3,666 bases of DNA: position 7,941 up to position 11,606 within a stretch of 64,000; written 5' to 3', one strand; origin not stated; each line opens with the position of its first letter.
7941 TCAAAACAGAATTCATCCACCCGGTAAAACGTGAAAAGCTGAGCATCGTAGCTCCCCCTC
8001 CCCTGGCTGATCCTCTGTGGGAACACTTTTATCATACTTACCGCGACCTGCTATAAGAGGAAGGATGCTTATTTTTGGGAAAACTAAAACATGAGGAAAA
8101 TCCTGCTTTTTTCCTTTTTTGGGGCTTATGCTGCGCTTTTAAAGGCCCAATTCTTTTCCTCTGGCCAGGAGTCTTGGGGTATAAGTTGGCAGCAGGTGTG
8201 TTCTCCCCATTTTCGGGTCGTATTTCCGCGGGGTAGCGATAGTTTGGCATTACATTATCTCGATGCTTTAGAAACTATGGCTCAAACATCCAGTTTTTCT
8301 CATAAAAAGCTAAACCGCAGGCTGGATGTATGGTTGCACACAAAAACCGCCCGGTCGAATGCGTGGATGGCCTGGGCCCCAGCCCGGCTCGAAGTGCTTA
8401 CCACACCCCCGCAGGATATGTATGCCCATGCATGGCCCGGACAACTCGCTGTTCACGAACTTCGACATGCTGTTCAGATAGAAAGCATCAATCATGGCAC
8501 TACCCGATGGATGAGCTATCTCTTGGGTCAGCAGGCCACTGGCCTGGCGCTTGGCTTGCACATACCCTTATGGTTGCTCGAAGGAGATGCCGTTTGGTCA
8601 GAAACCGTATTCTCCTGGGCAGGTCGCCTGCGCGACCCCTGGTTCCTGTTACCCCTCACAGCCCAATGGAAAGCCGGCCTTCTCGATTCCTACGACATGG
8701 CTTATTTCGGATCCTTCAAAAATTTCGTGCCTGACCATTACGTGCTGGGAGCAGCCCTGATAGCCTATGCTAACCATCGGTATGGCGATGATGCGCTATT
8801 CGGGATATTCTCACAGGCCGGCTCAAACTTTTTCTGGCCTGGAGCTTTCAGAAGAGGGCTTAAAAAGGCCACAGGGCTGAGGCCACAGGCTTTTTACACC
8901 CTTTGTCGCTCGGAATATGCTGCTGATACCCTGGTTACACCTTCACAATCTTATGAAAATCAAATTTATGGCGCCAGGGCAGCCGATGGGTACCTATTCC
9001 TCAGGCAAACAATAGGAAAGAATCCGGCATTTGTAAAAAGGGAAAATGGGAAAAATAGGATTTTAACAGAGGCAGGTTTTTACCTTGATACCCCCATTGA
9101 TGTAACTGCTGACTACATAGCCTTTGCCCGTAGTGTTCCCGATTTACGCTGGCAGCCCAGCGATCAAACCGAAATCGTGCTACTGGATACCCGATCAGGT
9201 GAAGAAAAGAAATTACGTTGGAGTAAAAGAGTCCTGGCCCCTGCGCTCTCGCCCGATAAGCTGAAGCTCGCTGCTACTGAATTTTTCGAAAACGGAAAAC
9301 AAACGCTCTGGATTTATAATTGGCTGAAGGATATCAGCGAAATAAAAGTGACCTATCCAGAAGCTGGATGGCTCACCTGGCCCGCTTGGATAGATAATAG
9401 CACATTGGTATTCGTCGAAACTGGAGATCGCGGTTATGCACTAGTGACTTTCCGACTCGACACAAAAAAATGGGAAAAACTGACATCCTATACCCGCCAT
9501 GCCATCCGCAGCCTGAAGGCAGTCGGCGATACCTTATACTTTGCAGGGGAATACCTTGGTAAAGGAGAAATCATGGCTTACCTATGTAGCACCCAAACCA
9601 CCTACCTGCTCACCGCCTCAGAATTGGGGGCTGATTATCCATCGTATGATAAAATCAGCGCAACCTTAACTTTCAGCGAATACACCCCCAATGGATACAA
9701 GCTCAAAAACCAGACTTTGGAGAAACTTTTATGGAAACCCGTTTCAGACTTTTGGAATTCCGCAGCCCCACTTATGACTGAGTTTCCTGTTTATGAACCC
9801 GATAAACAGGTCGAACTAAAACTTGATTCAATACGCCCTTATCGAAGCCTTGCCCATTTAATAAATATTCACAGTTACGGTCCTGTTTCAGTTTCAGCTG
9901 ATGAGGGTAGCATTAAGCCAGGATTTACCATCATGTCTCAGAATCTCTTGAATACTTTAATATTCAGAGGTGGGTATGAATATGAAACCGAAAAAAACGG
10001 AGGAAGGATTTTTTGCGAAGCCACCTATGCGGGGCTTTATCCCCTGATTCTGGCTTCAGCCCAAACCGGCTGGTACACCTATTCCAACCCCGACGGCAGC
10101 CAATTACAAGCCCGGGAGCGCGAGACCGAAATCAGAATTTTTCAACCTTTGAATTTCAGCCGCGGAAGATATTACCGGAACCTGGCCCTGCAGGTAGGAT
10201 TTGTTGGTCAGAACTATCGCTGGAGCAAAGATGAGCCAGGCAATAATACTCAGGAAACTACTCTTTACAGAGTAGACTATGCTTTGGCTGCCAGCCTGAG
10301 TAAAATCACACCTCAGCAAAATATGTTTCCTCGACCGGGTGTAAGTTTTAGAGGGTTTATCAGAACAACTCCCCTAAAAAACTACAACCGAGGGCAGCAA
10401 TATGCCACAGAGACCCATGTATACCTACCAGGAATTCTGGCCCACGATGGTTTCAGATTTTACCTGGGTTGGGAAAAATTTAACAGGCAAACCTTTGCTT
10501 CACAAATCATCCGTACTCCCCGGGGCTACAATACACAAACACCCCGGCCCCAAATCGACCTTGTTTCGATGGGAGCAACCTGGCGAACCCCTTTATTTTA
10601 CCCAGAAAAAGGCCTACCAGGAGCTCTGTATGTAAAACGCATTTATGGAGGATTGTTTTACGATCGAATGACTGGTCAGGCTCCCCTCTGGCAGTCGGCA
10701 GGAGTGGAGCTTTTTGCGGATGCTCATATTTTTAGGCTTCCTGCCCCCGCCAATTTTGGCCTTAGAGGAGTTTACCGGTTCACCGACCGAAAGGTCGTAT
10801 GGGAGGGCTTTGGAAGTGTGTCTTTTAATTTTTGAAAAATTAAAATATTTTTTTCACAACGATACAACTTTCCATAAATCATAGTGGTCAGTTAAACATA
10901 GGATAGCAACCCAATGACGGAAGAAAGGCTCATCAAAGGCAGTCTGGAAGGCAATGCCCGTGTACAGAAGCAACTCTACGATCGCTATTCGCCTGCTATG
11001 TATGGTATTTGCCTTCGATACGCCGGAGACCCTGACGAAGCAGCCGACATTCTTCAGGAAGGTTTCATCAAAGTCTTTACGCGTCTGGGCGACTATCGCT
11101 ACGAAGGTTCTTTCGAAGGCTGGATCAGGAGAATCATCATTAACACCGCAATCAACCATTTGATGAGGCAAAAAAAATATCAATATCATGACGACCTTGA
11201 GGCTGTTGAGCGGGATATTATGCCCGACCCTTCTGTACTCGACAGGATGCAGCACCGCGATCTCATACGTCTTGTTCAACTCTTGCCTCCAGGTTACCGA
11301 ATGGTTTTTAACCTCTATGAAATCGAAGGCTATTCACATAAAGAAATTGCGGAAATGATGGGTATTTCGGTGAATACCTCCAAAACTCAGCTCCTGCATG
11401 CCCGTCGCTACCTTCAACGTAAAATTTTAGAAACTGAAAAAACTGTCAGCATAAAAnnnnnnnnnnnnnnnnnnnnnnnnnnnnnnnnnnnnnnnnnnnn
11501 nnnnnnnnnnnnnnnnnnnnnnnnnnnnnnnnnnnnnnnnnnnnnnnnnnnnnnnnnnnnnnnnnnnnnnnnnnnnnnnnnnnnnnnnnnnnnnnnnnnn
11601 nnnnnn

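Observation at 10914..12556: ECF sigma factor coupled to a membrane protein whose outer end is a T9SS type-B sorting domain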

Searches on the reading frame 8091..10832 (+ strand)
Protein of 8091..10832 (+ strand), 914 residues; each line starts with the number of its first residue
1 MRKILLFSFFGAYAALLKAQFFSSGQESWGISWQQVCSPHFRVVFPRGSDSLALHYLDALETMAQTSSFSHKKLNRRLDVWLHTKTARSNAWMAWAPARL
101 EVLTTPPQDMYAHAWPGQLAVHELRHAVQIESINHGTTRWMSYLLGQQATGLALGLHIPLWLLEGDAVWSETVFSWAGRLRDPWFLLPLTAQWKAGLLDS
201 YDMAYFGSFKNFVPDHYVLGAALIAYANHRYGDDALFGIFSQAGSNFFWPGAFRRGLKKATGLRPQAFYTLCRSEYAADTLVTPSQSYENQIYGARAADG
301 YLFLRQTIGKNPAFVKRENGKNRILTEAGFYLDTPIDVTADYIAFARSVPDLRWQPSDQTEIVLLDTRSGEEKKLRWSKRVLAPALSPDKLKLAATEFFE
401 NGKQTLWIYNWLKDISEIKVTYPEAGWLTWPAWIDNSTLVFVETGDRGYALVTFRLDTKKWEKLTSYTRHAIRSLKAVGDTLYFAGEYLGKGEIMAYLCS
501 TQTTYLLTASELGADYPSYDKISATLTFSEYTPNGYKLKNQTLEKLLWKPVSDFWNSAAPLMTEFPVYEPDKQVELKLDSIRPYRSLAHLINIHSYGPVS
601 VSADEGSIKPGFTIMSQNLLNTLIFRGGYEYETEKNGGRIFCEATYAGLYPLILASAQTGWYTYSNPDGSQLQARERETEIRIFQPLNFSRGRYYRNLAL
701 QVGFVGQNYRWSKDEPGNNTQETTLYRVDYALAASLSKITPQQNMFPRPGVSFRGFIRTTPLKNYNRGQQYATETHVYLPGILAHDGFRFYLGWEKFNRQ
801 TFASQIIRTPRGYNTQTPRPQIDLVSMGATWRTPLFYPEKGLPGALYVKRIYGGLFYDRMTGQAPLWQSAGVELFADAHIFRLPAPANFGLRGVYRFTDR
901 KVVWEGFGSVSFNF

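Call 3: search_protein_families(library=pfam, proteins=[window:8091-10832:+], max_evalue=1)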
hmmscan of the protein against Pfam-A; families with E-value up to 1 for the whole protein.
window:8091-10832:+ (914 aa): 0 families

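Call 4: search_protein_families(library=ncbifam, proteins=[window:8091-10832:+], max_evalue=1)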
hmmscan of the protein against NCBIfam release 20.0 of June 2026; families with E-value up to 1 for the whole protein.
window:8091-10832:+ (914 aa): 1 family
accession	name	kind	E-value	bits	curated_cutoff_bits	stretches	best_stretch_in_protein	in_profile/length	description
TIGR02800.1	propeller_TolB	equivalog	0.00064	18.8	343.15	1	357-543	168-354/418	Tol-Pal system beta propeller repeat protein TolB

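Call 76: search_solved_structures(query=A6, max_evalue=1)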
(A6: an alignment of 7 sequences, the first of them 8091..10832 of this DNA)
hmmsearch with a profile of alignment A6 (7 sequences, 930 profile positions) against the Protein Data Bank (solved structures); distinct sequences matched with E-value up to 1: 14.
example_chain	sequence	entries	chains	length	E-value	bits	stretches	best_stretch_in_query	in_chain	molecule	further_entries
7mx5_A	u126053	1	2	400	2.4e-06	28.8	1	379-524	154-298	Tol-Pal system protein TolB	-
6pnv_A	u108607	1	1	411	6.2e-05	24.1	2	393-511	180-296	Tol-Pal system protein TolB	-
4jml_A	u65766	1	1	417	0.0011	20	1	398-481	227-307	Protein TolB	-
7nst_E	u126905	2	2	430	0.0012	19.9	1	398-481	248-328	Tol-Pal system protein TolB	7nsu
4r40_A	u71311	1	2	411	0.0012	19.9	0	398-476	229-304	Protein TolB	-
4pwz_A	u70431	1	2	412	0.0012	19.9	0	398-476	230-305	Protein TolB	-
1crz_A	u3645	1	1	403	0.0014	19.7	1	398-481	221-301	TOLB PROTEIN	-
2w8b_B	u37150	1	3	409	0.0014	19.6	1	398-481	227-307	PROTEIN TOLB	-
2hqs_A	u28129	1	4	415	0.0015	19.6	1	397-481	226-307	Protein tolB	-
2w8b_A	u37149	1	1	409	0.0016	19.4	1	398-481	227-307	PROTEIN TOLB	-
3iax_A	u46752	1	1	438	0.0017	19.4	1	398-481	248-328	Protein tolB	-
1c5k_A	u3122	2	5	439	0.0017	19.4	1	398-481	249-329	PROTEIN (TOLB PROTEIN) | PROTEIN TOLB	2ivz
35zv_I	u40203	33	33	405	0.73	10.7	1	297-402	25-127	26S proteasome regulatory subunit 8 homolog | 26S protease regulatory subunit 8 homolog | RPT6 isoform 1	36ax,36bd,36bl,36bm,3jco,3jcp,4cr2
6fvw_J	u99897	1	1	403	0.76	10.6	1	297-402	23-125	26S proteasome regulatory subunit 8 homolog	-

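Call 77: search_protein_families(library=pfam, alignment_id=A6, max_evalue=0.1)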
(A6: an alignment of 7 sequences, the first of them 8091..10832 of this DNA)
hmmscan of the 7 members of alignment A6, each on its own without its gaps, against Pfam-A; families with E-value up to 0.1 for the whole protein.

A. member 1, window:8091-10832:+ (914 aa): 0 families

B. families by the number of members that match (of 7 scanned): 4 families
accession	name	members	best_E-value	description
PF07676.18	PD40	1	0.0072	WD40-like Beta Propeller Repeat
PF00930.27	DPPIV_N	1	0.051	Dipeptidyl peptidase IV (DPP IV) N-terminal region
PF00165.29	HTH_AraC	1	0.065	Bacterial regulatory helix-turn-helix proteins, AraC family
PF00032.22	Cytochrom_B_C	1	0.095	Cytochrome b(C-terminal)/b6/petD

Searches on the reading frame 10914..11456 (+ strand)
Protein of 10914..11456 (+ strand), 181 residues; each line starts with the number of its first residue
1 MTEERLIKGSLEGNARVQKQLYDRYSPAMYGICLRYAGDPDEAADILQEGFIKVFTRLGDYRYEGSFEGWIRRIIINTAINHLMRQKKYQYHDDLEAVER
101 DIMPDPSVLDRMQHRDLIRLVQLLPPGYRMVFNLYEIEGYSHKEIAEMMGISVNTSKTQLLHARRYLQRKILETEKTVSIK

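Call 3: search_protein_families(library=pfam, proteins=[window:10914-11456:+], max_evalue=1)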
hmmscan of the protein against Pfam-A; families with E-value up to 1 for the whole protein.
window:10914-11456:+ (181 aa): 9 families
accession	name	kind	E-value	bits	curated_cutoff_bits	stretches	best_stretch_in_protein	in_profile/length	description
PF04542.20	Sigma70_r2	-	1.4e-17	63.7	24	1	21-88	1-70/71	Sigma-70 region 2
PF08281.18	Sigma70_r4_2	-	1.6e-17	63.3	25.7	1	115-166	2-53/54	Sigma-70, region 4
PF04545.22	Sigma70_r4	-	8.4e-06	25.6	24.1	1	123-155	4-36/50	Sigma-70, region 4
PF07638.17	Sigma70_ECF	-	1.4e-05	25.5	21.1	1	116-170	129-182/185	ECF sigma factor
PF22233.2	PhyR_sigma-like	-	0.0057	16.9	27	1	124-158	4-38/50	Response regulator PhyR, sigma-like domain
PF13384.12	HTH_23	-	0.0071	16.6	24.6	1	134-155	13-33/50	Homeodomain-like domain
PF06056.18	Terminase_5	-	0.0093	16.3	20.3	1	138-155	12-29/58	Putative ATPase subunit of terminase (gpP-like)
PF19889.5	DUF6362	-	0.02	15.7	31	1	83-160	18-91/98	Domain of unknown function (DUF6362)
PF00196.25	GerE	-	0.092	12.8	23.5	1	137-158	15-36/57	Bacterial regulatory proteins, luxR family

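Call 4: search_protein_families(library=ncbifam, proteins=[window:10914-11456:+], max_evalue=1)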
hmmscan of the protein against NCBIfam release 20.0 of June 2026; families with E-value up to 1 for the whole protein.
window:10914-11456:+ (181 aa): 100 families (the best 25 are shown)
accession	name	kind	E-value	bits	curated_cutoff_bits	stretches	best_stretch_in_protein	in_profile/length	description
TIGR02937.1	sigma70-ECF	superfamily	4.3e-31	107.8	42.9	1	19-170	4-164/165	sigma-70 family RNA polymerase sigma factor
TIGR02985.1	Sig70_bacteroi1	subfamily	4.5e-27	95.3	126.4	1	19-170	4-161/162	RNA polymerase sigma-70 factor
NF004113.0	PRK05602.1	equivalog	2.6e-26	92.5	208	1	4-176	33-206/211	RNA polymerase sigma factor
NF008888.0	PRK11922.1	equivalog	4.3e-25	88.7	204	1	3-172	17-197/231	RNA polymerase sigma factor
NF007223.0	PRK09641.1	equivalog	2.6e-24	86.1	209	1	3-171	5-184/187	RNA polymerase sigma factor SigW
NF058625.1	sigma_PG0214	equivalog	2.2e-23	82.8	130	1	25-176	13-166/170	GFO_1088 family ECF-type sigma factor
NF007216.0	PRK09638.1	equivalog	4.4e-23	82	194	1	1-173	3-176/180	RNA polymerase sigma factor SigY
TIGR02950.1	SigM_subfam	subfamily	3.5e-22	78.9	147.95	1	20-170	4-157/159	RNA polymerase sigma factor, SigM family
TIGR02948.1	SigW_bacill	equivalog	1.1e-21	77.7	243.1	1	4-171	6-184/187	RNA polymerase sigma factor SigW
TIGR02939.1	RpoE_Sigma70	equivalog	1.1e-21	77.7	236.15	1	4-171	8-186/190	RNA polymerase sigma factor RpoE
NF009171.0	PRK12518.1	equivalog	1.5e-21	77.1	208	1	2-169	13-182/191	RNA polymerase sigma factor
NF009166.1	PRK12513.1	equivalog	1.5e-21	77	206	1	3-175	9-190/193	RNA polymerase sigma factor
NF006930.0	PRK09415.1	subfamily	3.5e-21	75.8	198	1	11-173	11-177/179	RNA polymerase factor sigma C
NF007229.0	PRK09647.1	equivalog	4.7e-21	75.1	265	1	23-174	51-204/220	RNA polymerase sigma factor SigE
TIGR02954.1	Sig70_famx3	hypoth_equivalog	9.7e-21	74.2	188.5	1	1-171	1-167/170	RNA polymerase sigma-70 factor, TIGR02954 family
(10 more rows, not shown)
